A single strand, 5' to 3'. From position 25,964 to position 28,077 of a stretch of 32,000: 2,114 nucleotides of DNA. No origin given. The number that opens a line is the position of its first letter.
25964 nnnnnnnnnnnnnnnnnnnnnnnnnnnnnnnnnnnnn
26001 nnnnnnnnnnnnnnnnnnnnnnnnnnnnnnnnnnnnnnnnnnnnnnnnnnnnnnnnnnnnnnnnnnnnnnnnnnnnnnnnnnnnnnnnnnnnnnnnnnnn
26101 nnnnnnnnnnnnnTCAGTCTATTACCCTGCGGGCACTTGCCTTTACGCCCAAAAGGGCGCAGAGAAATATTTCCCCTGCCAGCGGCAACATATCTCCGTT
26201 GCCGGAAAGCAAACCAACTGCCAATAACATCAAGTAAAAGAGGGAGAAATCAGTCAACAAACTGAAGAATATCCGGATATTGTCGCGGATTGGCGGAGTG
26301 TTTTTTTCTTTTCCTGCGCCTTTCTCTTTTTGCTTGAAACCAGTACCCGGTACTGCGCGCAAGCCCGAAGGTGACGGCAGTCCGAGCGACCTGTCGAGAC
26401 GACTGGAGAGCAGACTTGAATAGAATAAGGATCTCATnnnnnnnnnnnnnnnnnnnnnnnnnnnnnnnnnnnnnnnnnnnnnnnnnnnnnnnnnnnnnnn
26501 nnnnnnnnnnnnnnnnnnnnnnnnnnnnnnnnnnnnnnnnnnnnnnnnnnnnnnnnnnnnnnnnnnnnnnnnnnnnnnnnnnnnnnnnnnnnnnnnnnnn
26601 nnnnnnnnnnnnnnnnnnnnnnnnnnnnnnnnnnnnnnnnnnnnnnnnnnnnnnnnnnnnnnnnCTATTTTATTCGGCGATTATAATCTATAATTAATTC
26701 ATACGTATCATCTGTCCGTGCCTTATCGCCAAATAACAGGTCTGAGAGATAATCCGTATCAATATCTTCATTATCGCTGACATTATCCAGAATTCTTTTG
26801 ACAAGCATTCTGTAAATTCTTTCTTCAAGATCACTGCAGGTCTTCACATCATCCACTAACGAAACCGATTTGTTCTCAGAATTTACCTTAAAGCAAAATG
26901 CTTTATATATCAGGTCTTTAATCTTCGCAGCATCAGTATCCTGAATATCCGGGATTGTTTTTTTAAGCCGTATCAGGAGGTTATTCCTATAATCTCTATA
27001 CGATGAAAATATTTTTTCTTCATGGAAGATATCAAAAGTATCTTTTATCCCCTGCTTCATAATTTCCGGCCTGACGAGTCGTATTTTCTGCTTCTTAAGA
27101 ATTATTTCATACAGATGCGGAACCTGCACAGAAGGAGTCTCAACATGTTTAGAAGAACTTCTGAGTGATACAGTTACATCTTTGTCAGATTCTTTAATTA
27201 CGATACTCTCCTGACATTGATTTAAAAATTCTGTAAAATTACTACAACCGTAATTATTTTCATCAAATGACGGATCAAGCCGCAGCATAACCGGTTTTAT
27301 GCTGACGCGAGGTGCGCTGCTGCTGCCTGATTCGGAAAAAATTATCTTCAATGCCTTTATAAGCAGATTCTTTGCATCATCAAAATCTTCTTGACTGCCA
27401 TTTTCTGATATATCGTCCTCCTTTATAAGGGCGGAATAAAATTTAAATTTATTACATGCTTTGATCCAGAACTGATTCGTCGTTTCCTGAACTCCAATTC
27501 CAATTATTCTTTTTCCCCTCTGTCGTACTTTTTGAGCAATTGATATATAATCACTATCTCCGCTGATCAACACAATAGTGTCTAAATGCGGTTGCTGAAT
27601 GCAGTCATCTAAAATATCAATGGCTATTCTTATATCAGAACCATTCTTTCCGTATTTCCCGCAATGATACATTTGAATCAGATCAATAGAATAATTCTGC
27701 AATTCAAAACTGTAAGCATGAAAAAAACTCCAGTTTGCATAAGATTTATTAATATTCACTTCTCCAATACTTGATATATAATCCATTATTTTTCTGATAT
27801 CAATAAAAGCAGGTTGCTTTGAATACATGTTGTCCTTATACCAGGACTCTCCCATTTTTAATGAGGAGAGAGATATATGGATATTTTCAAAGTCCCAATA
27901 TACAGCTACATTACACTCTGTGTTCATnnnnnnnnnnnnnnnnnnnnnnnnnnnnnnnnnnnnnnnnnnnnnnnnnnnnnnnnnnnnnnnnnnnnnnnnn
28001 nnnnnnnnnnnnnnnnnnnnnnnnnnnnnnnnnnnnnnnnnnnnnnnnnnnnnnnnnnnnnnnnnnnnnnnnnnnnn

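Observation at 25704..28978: Candidate novel system: one conserved leader RNA in front of two small membrane proteins and a NYN/LOTUS RNase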

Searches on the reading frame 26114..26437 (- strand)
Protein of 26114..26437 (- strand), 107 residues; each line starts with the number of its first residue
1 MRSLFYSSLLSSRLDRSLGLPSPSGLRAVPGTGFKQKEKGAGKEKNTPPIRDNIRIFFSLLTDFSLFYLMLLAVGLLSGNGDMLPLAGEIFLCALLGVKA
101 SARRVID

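Call 6: search_protein_families(library=pfam, proteins=[window:26114-26437:-], max_evalue=0.01)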
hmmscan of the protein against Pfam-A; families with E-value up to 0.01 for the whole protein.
window:26114-26437:- (107 aa): 0 families

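Call 10: find_encoding_contigs(protein=window:26114-26437:-, flank=5000, max_places=6)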
Protein window:26114-26437:- (107 aa): no gene with exactly this product is on record in the collection.

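Call 54: search_protein_families(library=ncbifam, proteins=[window:26114-26437:-], max_evalue=0.01)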
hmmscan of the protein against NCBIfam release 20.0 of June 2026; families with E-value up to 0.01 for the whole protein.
window:26114-26437:- (107 aa): 0 families

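Call 55: search_protein_families(library=padloc, proteins=[window:26114-26437:-], max_evalue=0.01)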
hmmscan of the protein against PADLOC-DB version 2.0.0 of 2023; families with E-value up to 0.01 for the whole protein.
window:26114-26437:- (107 aa): 0 families

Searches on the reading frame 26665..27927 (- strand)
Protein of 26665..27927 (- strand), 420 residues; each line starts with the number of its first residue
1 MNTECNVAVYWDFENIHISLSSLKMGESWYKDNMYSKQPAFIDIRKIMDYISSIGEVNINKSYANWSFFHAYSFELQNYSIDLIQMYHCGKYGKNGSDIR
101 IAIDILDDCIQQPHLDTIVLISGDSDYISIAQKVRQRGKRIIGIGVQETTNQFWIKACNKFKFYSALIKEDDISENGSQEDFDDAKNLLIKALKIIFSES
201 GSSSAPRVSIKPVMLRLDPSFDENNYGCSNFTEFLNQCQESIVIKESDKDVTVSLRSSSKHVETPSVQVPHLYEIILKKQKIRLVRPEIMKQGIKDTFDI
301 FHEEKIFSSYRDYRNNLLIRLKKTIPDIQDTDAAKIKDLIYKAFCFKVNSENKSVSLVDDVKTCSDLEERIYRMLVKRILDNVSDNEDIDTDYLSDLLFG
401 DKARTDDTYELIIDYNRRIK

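Call 6: search_protein_families(library=pfam, proteins=[window:26665-27927:-], max_evalue=0.01)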
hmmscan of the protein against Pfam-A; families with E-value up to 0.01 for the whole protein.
window:26665-27927:- (420 aa): 2 families
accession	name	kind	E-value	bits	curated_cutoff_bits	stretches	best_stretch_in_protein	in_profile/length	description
PF01936.24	NYN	-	1e-27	97.8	24.2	1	6-162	1-142/145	NYN domain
PF12872.13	OST-HTH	-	2.5e-05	24.5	23.8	1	204-250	20-67/71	OST-HTH/LOTUS domain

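Call 9: find_encoding_contigs(protein=window:26665-27927:-, flank=10000, max_places=6)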
Protein window:26665-27927:- (420 aa): 1 contig read that carries it; 1 place shown.
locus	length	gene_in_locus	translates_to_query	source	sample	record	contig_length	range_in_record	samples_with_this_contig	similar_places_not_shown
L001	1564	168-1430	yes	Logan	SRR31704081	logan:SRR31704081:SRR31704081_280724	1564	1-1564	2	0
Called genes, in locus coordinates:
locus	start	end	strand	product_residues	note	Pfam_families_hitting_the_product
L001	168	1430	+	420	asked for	PF01936:NYN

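Call 36: find_homologous_proteins(query=window:26665-27927:-, max_evalue=0.00001)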
Query window:26665-27927:- (420 aa): 153 proteins with E <= 0.00001 among 5056 candidates; the best 120 are listed.
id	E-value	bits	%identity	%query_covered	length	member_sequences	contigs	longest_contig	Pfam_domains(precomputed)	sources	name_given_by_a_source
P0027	7.0e-277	936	100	100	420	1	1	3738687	PF01936.25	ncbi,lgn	ncbi:MAG: NYN domain-containing protein [Candidatus Electrothrix sp. YB6]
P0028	7.6e-191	653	69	100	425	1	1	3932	PF12872.14,PF01936.25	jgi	jgi:uncharacterized LabA/DUF88 family protein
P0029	2.6e-168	578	61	100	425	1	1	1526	PF01936.25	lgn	-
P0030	1.6e-164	566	61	100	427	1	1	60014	PF12872.14,PF01936.25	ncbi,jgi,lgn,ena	-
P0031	8.6e-164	563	62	100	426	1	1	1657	PF01936.25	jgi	-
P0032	1.3e-158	546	57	100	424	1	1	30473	PF01936.25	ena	-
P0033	1.6e-131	457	51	98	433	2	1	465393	PF12872.14,PF01936.25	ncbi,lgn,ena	-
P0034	2.2e-126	440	49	98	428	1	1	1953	PF01936.25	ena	-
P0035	5.8e-125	436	48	98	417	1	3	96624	PF12872.14,PF01936.25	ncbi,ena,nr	ncbi:MAG: NYN domain-containing protein [Desulfobacterales bacterium]|nr:NYN domain-containing prote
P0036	7.6e-124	432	48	98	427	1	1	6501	PF12872.14,PF01936.25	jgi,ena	-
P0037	9.0e-124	432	48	98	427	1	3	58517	PF12872.14,PF01936.25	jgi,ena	-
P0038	7.6e-123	429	51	94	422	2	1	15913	PF01936.25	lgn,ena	-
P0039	1.2e-120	421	48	98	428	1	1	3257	PF12872.14,PF01936.25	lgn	-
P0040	7.3e-120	419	48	97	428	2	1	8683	PF12872.14,PF01936.25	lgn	-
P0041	1.5e-119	418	46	98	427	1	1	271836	PF12872.14,PF01936.25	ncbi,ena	-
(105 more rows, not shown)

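Call 37: find_encoding_contigs(protein=P0028, flank=3000, max_places=2)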
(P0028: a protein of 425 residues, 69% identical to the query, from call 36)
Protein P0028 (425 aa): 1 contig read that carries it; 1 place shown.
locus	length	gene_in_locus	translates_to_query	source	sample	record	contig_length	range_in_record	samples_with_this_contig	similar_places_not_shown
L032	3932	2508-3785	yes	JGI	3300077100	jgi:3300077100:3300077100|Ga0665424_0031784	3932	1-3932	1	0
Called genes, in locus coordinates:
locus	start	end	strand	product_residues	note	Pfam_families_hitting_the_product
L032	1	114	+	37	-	?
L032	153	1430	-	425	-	PF07705:CARDB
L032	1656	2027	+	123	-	PF00034:Cytochrom_C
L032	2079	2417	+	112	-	PF12675:DUF3795 (faint)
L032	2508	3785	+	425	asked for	PF01936:NYN, PF12872:OST-HTH (weak)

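Call 38: find_encoding_contigs(protein=P0030, flank=3000, max_places=2)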
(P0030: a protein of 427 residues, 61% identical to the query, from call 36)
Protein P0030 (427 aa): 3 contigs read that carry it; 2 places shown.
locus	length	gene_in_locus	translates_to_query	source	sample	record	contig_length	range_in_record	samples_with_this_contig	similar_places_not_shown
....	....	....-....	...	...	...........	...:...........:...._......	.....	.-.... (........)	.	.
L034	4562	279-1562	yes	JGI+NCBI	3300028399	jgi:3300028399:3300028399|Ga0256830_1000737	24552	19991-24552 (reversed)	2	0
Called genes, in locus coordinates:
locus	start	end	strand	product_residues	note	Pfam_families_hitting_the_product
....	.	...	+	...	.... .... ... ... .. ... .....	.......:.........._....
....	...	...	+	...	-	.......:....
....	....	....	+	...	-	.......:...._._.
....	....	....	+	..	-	-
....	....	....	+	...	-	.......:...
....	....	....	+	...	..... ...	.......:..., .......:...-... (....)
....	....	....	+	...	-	-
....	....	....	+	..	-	-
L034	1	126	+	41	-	?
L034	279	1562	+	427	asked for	PF01936:NYN, PF12872:OST-HTH (weak)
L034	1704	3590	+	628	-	-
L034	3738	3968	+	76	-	-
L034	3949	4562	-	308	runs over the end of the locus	-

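Call 39: find_encoding_contigs(protein=P0032, flank=3000, max_places=2)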
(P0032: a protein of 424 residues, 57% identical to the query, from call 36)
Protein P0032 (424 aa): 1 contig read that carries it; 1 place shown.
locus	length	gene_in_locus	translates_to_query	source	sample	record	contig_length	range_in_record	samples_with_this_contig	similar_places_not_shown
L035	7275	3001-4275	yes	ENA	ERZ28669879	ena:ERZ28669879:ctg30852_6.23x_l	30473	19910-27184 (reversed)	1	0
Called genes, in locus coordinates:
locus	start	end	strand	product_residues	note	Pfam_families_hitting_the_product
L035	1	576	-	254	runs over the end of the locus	PF04231:Endonuclease_1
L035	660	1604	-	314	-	PF28239:Npun_R2479 (weak)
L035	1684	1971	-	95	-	PF00216:Bac_DNA_binding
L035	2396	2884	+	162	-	-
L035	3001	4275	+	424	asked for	PF01936:NYN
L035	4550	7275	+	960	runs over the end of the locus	PF28530:DUF8426, PF01878:EVE, PF00004:AAA (faint), PF07728:AAA_5, PF28529:McrB_lid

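Call 54: search_protein_families(library=ncbifam, proteins=[window:26665-27927:-], max_evalue=0.01)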
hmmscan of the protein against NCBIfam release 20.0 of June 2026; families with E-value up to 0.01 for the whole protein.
window:26665-27927:- (420 aa): 1 family
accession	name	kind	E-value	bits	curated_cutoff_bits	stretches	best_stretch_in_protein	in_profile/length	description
TIGR00288.1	TIGR00288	hypoth_equivalog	2.1e-05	24.4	178.45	1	33-147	33-138/160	TIGR00288 family NYN domain-containing protein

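Call 55: search_protein_families(library=padloc, proteins=[window:26665-27927:-], max_evalue=0.01)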
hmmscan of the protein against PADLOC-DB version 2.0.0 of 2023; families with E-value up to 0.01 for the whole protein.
window:26665-27927:- (420 aa): 2 families
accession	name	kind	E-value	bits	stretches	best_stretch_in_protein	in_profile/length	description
PDLC01154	NYN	-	2.8e-06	24.9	1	95-152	229-283/310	"LabA-like protein, NYN family nuclease"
PDLC04163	HEC-09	-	5.4e-06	24.2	1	92-141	101-151/203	-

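Call 56: search_solved_structures(query=window:26665-27927:-, max_evalue=0.01)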
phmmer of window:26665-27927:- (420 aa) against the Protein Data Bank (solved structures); distinct sequences matched with E-value up to 0.01: 1.
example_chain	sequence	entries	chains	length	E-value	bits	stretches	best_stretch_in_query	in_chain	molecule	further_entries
2qip_A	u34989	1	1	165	0.00083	21.7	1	95-161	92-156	Protein of unknown function VPA0982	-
